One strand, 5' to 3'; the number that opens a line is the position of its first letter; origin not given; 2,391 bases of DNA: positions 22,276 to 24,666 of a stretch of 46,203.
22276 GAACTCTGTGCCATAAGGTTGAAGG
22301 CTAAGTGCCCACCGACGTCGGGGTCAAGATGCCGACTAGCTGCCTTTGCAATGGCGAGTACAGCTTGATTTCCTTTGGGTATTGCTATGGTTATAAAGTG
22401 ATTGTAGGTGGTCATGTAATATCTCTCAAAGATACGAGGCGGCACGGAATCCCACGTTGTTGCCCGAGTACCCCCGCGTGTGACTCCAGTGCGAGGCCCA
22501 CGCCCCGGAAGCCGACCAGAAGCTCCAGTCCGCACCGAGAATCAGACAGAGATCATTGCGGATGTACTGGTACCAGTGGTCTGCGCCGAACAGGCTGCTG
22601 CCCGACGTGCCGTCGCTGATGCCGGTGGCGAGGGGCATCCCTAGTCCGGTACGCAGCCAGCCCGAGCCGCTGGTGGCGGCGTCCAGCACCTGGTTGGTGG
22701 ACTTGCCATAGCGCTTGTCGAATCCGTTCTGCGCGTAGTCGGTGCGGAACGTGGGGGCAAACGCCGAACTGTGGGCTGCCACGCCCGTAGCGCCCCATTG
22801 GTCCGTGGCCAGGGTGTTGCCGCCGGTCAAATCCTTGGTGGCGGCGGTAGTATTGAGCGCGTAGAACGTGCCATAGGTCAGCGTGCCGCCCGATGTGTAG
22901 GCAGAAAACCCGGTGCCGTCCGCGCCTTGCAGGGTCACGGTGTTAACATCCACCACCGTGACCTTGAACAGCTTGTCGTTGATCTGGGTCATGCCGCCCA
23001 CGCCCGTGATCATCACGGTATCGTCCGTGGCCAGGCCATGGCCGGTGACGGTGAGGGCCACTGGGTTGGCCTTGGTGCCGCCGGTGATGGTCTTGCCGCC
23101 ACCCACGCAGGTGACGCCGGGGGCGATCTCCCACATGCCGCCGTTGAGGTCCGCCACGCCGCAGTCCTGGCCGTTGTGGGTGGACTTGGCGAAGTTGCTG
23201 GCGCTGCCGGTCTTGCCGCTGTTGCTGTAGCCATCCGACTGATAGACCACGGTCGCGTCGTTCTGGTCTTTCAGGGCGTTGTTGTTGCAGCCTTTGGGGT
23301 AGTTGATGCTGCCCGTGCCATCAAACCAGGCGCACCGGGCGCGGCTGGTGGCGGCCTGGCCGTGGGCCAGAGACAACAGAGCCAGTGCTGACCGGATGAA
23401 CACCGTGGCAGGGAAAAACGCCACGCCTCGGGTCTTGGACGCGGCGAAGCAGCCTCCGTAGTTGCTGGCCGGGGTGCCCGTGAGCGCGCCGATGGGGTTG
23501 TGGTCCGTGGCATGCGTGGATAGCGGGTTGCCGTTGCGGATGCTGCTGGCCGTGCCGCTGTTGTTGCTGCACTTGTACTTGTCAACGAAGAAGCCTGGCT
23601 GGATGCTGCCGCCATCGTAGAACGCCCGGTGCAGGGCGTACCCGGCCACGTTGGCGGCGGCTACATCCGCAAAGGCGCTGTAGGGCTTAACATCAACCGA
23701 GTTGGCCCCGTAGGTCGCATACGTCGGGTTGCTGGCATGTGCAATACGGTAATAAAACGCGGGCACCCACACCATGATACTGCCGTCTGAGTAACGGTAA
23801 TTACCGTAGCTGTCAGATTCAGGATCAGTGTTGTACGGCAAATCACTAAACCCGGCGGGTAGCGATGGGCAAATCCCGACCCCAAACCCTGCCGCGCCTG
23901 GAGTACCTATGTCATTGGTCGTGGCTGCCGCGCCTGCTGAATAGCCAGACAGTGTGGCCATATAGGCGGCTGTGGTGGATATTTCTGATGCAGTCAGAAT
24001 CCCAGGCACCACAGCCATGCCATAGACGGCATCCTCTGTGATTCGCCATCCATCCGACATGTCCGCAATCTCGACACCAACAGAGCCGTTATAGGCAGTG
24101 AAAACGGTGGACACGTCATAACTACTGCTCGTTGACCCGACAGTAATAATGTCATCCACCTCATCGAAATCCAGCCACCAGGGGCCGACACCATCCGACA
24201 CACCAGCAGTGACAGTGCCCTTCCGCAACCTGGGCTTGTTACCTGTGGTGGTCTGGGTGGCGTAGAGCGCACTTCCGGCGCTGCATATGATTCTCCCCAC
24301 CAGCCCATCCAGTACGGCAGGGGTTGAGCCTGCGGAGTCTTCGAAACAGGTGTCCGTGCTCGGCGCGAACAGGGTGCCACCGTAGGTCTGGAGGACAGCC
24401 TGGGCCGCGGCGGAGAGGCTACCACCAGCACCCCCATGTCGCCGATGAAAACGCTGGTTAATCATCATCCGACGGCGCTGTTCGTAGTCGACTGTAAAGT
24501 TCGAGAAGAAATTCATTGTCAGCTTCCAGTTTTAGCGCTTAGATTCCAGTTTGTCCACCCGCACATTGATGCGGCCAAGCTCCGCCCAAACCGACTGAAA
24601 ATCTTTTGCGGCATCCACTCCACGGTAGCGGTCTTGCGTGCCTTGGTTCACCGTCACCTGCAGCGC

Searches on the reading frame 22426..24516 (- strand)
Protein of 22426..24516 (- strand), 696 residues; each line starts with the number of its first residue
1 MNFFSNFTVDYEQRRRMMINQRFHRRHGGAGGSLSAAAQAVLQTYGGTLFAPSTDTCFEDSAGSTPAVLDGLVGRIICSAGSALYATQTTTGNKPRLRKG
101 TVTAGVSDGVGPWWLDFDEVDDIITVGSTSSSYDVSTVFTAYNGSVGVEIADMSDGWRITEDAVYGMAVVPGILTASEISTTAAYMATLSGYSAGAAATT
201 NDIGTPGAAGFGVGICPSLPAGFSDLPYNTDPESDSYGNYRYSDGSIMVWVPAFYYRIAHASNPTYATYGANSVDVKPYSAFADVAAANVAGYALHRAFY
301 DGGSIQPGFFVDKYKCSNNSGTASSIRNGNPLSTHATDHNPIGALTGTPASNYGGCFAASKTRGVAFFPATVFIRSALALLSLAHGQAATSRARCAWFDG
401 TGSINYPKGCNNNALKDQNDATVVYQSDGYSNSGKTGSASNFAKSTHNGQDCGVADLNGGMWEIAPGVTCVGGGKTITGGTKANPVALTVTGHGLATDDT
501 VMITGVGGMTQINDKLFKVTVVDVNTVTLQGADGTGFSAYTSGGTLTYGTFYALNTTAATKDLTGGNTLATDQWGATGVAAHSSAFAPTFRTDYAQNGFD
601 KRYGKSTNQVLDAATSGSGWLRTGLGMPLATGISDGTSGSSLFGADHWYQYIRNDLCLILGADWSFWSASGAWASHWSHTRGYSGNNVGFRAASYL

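Call 11: search_protein_families(library=phrogs, proteins=[window:22426-24516:-], max_evalue=0.001)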
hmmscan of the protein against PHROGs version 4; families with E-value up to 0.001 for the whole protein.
window:22426-24516:- (696 aa): 3 families
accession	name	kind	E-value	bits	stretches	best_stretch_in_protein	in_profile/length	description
phrog_20912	-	unknown function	3e-19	69.8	1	191-348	132-276/583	-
phrog_584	-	tail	1.6e-11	45.4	1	471-545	17-91/218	major tail protein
phrog_2889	-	unknown function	4e-08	33.5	0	431-481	217-267/418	-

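Call 82: search_protein_families(library=pfam, proteins=[window:22426-24516:-], max_evalue=0.01)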
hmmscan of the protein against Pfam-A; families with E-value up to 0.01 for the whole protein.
window:22426-24516:- (696 aa): 1 family
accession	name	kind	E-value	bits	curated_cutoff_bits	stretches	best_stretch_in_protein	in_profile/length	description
PF16190.11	E1_FCCH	-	1.1e-10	41.8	29.5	1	491-547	12-67/70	Ubiquitin-activating enzyme E1 FCCH domain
